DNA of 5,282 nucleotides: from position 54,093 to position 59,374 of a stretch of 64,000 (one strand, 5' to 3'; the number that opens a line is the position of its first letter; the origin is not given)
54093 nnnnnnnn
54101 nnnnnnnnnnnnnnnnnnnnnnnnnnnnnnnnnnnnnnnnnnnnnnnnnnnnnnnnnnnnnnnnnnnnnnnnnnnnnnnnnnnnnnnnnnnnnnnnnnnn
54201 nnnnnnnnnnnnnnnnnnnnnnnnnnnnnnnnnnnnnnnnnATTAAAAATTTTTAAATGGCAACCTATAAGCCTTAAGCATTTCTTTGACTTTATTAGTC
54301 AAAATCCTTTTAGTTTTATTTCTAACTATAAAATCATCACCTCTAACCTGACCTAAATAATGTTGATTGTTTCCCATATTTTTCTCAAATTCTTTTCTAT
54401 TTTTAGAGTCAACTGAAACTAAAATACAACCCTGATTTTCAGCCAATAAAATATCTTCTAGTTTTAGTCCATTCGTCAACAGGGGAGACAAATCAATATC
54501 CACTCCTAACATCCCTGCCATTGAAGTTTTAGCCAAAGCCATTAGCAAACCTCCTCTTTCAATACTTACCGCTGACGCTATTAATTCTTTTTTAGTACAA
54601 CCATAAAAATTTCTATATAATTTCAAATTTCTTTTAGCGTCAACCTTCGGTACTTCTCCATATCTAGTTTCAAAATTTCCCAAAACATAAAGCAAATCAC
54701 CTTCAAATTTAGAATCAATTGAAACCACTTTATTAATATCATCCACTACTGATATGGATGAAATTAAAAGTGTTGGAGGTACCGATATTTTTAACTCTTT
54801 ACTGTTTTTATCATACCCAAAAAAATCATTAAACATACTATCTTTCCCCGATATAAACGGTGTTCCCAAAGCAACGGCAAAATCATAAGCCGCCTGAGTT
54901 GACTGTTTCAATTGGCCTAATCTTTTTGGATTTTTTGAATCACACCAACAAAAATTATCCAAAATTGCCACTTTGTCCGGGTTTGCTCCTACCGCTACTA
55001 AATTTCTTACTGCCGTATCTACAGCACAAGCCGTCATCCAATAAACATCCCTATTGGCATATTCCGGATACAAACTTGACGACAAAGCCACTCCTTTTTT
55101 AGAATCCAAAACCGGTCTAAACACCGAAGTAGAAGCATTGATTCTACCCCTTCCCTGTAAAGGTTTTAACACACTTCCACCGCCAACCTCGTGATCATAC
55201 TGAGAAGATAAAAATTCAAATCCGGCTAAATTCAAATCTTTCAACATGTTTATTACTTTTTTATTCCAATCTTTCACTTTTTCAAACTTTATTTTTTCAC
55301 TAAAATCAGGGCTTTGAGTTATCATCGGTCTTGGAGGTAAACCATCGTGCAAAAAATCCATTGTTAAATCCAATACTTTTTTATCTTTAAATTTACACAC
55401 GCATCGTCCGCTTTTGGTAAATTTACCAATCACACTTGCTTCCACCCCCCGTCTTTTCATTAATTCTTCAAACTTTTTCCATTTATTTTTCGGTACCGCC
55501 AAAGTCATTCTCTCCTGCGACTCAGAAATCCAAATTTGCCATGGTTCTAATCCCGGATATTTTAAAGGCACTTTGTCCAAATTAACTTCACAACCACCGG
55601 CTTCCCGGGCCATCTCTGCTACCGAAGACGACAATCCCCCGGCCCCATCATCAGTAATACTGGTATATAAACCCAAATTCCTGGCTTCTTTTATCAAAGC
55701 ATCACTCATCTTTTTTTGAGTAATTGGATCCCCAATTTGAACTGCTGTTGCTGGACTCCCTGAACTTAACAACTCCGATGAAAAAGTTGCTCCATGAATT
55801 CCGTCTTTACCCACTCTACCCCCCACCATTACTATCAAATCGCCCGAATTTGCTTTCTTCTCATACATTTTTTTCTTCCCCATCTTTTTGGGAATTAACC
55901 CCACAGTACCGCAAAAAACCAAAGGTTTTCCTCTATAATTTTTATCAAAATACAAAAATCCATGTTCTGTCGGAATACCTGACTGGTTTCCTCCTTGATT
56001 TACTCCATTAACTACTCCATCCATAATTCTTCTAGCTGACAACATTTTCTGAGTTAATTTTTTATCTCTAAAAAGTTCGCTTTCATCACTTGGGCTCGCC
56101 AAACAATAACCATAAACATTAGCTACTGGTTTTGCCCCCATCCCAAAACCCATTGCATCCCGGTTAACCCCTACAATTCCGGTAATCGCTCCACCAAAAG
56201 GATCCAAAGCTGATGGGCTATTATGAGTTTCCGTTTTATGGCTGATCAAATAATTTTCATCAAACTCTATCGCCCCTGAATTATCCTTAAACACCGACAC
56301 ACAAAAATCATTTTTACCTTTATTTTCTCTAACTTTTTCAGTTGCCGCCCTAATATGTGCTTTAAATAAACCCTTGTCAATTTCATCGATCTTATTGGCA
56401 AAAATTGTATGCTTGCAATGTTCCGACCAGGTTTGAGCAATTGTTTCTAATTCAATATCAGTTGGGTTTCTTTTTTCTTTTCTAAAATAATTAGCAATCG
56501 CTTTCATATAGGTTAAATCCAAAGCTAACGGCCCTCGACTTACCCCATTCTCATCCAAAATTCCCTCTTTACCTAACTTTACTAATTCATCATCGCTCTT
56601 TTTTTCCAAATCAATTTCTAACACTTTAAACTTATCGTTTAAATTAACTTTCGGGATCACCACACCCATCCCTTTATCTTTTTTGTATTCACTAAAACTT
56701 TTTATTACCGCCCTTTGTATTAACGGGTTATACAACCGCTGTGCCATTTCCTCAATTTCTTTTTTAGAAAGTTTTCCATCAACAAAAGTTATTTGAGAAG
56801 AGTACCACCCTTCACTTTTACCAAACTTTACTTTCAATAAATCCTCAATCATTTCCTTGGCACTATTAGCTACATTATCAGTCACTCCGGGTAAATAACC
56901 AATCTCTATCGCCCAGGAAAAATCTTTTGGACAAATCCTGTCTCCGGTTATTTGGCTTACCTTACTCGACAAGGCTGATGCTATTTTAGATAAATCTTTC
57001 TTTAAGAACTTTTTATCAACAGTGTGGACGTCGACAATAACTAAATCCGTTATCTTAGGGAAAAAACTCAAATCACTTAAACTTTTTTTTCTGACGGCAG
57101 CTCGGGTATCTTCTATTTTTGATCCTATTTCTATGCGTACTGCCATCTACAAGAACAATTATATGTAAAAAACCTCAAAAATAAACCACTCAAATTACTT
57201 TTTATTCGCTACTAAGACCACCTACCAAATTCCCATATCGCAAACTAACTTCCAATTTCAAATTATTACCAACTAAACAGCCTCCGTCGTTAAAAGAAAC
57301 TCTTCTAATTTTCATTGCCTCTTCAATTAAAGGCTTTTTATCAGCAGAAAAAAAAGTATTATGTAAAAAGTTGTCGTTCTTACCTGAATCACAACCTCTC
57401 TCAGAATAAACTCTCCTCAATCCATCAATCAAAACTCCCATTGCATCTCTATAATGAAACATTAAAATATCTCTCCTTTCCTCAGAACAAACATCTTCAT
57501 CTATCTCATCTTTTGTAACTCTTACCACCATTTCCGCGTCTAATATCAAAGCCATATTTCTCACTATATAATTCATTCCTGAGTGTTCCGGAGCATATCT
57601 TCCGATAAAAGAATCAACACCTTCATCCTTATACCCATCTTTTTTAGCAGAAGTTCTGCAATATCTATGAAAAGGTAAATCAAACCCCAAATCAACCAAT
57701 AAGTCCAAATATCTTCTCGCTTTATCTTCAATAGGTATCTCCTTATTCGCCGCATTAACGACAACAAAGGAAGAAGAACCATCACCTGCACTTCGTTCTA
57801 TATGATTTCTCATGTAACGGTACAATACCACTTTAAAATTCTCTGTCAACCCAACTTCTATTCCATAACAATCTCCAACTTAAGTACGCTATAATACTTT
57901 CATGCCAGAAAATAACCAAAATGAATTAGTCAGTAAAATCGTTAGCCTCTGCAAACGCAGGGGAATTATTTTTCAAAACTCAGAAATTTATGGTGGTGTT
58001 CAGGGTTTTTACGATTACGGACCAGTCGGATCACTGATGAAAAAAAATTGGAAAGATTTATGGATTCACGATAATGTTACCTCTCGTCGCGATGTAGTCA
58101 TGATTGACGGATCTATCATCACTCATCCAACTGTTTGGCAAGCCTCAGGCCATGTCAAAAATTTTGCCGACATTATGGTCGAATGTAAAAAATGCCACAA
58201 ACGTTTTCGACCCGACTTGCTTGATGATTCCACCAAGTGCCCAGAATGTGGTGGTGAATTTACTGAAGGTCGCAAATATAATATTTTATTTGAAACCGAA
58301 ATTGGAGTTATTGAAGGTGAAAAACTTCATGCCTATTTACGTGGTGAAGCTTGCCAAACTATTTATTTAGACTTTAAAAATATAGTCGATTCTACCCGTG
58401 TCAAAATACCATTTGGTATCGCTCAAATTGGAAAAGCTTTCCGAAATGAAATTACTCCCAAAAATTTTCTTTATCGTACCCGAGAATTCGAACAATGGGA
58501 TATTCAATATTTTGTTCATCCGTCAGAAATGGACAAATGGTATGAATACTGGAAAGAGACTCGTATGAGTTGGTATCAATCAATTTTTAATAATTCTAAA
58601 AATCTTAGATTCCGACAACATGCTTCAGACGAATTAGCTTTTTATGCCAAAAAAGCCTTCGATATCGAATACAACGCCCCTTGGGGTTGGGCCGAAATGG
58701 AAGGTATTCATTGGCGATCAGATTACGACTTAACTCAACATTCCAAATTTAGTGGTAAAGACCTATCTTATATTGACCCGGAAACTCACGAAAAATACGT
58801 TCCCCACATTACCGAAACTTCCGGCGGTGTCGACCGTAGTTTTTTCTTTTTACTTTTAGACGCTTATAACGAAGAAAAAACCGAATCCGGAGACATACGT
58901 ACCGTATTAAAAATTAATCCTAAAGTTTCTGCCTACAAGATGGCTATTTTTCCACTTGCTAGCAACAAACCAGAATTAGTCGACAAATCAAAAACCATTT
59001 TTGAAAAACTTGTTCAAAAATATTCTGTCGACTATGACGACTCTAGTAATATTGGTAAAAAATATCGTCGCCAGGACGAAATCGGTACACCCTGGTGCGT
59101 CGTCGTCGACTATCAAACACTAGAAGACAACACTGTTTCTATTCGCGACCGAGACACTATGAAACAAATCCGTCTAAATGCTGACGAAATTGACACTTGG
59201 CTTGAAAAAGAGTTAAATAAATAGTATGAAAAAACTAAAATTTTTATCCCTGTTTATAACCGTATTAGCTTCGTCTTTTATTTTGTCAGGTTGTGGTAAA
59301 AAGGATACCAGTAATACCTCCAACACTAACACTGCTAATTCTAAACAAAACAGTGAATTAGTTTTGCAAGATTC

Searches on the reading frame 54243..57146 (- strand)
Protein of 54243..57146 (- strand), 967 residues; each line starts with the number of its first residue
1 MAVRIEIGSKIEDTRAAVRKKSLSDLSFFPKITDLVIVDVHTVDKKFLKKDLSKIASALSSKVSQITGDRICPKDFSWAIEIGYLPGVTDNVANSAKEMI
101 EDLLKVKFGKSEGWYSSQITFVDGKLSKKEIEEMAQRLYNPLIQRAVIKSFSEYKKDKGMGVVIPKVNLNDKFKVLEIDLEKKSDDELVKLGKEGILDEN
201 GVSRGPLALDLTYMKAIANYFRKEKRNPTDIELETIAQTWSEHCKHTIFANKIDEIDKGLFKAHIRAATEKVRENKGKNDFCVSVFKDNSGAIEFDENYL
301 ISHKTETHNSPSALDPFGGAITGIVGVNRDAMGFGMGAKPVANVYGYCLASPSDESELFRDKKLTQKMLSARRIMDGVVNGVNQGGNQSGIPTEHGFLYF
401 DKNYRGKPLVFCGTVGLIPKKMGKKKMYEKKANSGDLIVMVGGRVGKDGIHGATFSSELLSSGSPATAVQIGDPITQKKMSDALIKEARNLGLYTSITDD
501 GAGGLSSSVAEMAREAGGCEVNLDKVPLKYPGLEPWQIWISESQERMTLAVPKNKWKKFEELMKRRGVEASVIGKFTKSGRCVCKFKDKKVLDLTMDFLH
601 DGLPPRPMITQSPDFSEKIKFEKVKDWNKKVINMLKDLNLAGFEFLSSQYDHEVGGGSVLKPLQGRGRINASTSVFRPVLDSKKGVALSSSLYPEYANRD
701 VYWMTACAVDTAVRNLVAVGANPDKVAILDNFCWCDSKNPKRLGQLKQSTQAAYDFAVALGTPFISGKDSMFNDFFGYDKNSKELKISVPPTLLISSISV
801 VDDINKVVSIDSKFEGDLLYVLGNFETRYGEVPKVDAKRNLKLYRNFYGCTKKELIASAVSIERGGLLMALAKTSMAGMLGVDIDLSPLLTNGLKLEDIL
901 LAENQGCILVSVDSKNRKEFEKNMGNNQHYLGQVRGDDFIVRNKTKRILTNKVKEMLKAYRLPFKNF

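Call 67: search_protein_families(library=pfam, proteins=[window:54243-57146:-], max_evalue=0.001)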
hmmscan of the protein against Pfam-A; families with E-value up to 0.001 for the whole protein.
window:54243-57146:- (967 aa): 3 families
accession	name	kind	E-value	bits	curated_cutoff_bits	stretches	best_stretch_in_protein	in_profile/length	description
PF02769.27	AIRS_C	-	6.7e-39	134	23.1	2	434-583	2-152/156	AIR synthase related protein, C-terminal domain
PF00586.29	AIRS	-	2.4e-19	70.2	24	2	288-418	2-112/112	AIR synthase related protein, N-terminal domain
PF18072.6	FGAR-AT_linker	-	1.7e-14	54.5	26.6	1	207-246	10-49/50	Formylglycinamide ribonucleotide amidotransferase linker domain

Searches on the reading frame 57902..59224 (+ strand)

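Call 67: search_protein_families(library=pfam, proteins=[window:57902-59224:+], max_evalue=0.001)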
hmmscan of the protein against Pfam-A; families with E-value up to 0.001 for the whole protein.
window:57902-59224:+ (440 aa): 3 families
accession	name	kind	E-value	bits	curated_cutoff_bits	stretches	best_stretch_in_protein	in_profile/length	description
PF03129.25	HGTP_anticodon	-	1.2e-20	73.9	21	1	347-436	2-93/94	Anticodon binding domain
PF00587.30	tRNA-synt_2b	-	3e-12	47.4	29.3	1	142-313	9-171/179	tRNA synthetase class II core domain (G, H, P, S and T)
PF23455.1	DUF7129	-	0.0008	19.6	30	0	94-119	13-36/45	Domain of unknown function (DUF7129)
